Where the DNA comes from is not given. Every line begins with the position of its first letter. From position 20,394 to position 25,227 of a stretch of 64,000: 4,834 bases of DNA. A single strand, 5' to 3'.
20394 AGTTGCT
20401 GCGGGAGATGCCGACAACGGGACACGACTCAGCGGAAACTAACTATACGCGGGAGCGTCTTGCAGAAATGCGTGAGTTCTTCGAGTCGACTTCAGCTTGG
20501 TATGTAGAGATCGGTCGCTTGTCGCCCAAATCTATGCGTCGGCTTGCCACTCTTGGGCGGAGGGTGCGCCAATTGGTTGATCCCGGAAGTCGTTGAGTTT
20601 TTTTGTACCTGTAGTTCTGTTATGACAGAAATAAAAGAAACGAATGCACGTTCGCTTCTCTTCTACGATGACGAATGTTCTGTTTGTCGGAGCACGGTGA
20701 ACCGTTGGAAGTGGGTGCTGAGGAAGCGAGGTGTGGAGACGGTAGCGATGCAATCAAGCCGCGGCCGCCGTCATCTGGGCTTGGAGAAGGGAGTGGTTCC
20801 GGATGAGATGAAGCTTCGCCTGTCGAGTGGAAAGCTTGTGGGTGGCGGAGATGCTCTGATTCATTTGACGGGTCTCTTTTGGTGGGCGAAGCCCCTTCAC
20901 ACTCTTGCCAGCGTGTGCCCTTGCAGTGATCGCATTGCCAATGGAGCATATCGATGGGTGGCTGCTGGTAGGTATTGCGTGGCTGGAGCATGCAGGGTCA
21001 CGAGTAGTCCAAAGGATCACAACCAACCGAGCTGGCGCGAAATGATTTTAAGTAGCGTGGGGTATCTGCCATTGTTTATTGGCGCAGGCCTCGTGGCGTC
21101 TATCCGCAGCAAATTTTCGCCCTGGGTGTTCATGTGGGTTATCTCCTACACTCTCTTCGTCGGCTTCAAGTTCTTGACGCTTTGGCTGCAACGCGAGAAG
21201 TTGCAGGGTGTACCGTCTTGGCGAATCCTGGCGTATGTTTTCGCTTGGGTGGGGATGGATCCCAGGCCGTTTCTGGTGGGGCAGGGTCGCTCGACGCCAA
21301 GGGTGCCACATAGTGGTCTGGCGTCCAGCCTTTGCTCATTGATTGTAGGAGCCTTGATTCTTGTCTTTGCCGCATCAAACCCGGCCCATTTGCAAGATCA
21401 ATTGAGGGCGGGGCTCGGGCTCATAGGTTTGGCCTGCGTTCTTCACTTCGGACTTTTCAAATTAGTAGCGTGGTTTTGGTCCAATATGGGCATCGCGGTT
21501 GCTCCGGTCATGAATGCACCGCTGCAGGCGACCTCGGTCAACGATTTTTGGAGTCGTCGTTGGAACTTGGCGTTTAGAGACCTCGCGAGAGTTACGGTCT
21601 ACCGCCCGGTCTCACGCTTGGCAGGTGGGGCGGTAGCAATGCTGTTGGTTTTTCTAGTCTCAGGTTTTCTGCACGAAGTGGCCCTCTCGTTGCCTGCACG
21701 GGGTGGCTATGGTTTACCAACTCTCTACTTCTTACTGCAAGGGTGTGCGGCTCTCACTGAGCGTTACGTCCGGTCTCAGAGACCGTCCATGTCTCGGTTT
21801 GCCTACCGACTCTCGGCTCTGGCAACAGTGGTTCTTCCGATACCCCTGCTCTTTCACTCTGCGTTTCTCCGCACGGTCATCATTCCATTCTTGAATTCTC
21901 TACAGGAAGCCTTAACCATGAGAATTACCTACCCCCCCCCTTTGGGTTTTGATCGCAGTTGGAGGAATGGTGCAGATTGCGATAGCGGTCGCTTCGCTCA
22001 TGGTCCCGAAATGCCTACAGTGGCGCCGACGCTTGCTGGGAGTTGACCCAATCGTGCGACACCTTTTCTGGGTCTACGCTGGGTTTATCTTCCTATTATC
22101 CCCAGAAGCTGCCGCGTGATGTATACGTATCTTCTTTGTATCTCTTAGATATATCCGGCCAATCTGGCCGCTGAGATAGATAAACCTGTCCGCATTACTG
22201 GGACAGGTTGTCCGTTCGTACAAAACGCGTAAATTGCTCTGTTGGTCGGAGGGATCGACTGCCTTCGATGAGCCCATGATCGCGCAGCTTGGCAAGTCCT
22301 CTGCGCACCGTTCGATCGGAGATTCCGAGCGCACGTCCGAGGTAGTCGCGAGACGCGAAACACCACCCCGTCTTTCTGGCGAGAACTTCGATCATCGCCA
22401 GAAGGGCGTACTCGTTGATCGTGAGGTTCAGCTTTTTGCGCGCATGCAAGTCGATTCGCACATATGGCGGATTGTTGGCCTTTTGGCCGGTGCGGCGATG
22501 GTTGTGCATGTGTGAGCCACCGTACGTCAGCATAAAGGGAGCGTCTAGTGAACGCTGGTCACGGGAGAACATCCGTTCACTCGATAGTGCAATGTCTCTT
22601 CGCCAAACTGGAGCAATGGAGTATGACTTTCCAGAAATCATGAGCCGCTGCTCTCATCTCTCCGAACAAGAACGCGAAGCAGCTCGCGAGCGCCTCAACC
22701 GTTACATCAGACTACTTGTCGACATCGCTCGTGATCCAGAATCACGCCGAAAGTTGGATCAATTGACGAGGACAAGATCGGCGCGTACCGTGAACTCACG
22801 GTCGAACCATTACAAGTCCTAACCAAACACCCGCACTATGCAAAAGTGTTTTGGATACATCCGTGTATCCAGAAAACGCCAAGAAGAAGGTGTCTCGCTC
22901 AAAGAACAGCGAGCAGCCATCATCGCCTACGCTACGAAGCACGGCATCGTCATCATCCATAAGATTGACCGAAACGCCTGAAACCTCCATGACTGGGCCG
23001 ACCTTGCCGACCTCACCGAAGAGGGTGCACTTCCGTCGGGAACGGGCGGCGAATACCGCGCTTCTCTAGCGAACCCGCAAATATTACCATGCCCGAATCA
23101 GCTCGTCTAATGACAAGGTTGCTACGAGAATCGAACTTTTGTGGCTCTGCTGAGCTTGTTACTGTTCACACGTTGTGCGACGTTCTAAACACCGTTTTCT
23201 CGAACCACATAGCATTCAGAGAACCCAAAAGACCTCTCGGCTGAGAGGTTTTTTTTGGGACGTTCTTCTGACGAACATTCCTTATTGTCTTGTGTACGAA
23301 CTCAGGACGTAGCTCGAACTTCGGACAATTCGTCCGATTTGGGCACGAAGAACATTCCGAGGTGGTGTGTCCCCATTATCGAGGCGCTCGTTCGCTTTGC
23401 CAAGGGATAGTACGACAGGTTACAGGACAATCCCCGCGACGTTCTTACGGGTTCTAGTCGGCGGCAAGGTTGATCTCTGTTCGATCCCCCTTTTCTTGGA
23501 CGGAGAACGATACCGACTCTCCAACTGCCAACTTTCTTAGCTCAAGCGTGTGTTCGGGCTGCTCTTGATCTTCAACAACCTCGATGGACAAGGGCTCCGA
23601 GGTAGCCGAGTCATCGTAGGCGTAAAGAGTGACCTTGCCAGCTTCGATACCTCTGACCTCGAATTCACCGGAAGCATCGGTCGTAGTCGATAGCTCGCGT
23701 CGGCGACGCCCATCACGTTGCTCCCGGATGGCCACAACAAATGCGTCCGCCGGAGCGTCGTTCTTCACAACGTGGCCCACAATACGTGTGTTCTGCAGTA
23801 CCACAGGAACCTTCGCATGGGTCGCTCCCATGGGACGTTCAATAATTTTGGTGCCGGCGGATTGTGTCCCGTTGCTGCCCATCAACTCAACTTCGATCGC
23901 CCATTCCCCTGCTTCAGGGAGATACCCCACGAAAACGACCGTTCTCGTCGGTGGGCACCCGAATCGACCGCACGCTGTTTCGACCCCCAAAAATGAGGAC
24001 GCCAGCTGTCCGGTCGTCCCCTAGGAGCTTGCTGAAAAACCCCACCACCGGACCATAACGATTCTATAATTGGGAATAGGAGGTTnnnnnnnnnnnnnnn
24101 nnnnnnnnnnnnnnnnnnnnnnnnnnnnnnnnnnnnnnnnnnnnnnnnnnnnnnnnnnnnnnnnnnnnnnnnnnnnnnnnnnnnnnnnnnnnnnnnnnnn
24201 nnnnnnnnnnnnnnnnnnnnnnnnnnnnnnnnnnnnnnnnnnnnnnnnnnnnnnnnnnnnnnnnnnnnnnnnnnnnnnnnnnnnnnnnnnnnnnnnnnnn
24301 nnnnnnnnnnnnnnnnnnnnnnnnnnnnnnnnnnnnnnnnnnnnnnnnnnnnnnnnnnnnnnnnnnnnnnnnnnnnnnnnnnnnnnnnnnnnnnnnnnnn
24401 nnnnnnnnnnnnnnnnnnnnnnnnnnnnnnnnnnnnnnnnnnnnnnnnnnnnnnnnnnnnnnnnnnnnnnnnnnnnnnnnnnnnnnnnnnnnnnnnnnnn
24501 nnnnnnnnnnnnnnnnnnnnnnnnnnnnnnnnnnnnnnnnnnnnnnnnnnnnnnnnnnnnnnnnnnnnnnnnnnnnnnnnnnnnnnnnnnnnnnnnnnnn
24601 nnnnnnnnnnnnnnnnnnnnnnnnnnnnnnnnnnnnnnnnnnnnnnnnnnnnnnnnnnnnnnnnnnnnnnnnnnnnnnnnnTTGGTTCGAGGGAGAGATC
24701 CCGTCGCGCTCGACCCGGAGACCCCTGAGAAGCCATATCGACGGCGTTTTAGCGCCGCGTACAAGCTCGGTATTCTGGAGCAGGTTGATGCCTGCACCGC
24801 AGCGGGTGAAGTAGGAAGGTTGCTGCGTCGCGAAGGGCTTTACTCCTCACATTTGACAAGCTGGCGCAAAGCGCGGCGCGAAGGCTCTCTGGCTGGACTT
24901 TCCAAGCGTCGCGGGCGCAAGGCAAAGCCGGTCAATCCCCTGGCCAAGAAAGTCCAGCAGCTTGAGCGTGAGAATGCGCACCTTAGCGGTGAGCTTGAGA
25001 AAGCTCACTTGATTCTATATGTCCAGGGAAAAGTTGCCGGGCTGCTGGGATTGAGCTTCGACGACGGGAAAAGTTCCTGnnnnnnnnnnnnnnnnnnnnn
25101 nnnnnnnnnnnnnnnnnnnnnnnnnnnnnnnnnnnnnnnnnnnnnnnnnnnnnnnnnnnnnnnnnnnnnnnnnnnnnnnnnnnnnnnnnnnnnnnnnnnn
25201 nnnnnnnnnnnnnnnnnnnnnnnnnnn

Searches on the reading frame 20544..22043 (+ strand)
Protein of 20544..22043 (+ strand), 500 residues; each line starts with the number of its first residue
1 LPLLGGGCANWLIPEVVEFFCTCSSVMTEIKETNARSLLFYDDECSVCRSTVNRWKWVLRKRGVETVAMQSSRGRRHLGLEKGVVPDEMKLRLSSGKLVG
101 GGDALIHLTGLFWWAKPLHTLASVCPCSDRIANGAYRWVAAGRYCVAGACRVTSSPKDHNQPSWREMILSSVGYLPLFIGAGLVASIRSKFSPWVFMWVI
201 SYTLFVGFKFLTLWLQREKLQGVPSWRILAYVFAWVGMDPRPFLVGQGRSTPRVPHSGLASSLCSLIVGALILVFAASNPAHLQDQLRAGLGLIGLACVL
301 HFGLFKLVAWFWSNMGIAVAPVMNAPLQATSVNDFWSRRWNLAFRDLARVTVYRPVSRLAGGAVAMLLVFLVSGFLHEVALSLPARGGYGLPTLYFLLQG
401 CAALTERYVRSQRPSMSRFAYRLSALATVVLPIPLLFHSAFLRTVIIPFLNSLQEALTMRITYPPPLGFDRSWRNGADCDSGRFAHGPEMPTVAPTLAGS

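Call 19: search_protein_families(library=pfam, proteins=[window:20544-22043:+], max_evalue=0.01)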
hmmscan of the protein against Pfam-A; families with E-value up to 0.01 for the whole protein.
window:20544-22043:+ (500 aa): 3 families
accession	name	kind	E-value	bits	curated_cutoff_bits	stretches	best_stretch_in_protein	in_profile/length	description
PF13813.11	MBOAT_2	-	1.6e-13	51.1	25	1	320-386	2-73/85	Membrane bound O-acyl transferase family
PF04134.17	DCC1-like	-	3.4e-10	41.6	27.8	1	39-146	1-110/113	DCC1-like thiol-disulfide oxidoreductase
PF03062.24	MBOAT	-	5.3e-06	26.4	27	1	316-383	202-280/337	MBOAT, membrane-bound O-acyltransferase family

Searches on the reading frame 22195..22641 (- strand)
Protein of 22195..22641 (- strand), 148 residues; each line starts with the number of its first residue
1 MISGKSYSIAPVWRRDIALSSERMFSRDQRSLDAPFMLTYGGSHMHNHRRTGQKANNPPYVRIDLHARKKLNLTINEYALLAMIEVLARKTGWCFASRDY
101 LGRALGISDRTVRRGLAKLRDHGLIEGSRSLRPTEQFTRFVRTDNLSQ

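Call 19: search_protein_families(library=pfam, proteins=[window:22195-22641:-], max_evalue=0.01)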
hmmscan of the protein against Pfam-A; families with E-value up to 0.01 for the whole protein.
window:22195-22641:- (148 aa): 8 families
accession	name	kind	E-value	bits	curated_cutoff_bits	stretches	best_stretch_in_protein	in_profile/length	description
PF13730.12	HTH_36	-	1.5e-07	31.5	25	1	72-125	2-55/55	Helix-turn-helix domain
PF13545.12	HTH_Crp_2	-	8.4e-05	22.9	27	1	96-128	23-56/70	Crp-like helix-turn-helix domain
PF08279.18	HTH_11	-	0.00035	20.8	25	1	97-129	17-50/55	HTH domain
PF25213.1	HVO_A0261_N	-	0.00056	20.2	35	1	96-128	25-57/86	HVO_A0261 N-terminal domain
PF03428.19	RP-C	-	0.00092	19.5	24.4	1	73-125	42-101/175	Replication protein C N-terminal domain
PF08220.18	HTH_DeoR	-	0.0025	18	21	1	103-126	22-45/57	DeoR-like helix-turn-helix domain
PF02082.26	Rrf2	-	0.0065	17.1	30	1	77-128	6-56/132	Iron-dependent Transcriptional regulator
PF12802.13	MarR_2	-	0.0077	16.8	27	0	72-127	2-52/61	MarR family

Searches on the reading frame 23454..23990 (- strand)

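Call 19: search_protein_families(library=pfam, proteins=[window:23454-23990:-], max_evalue=0.01)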
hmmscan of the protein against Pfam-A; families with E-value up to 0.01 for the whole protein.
window:23454-23990:- (178 aa): 2 families
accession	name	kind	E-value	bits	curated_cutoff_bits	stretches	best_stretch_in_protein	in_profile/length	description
PF13620.12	CarboxypepD_reg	-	9.5e-07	29.5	32.3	1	70-144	2-75/82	Carboxypeptidase regulatory-like domain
PF13715.12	CarbopepD_reg_2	-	0.0031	18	32.2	1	99-142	25-68/88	CarboxypepD_reg-like domain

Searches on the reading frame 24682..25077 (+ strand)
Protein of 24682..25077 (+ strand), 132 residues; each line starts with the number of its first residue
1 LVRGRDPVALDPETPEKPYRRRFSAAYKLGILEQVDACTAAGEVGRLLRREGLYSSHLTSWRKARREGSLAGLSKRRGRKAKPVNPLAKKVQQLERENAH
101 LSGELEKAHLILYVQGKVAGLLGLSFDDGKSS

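Call 19: search_protein_families(library=pfam, proteins=[window:24682-25077:+], max_evalue=0.01)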
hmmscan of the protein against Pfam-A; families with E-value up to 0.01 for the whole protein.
window:24682-25077:+ (132 aa): 2 families
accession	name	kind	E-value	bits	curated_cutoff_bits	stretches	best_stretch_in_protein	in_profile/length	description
PF01527.26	HTH_Tnp_1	-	3.2e-07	30.9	24.1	1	20-99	4-75/75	Transposase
PF00170.26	bZIP_1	-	0.00082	19.9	27.6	1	75-107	19-51/64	bZIP transcription factor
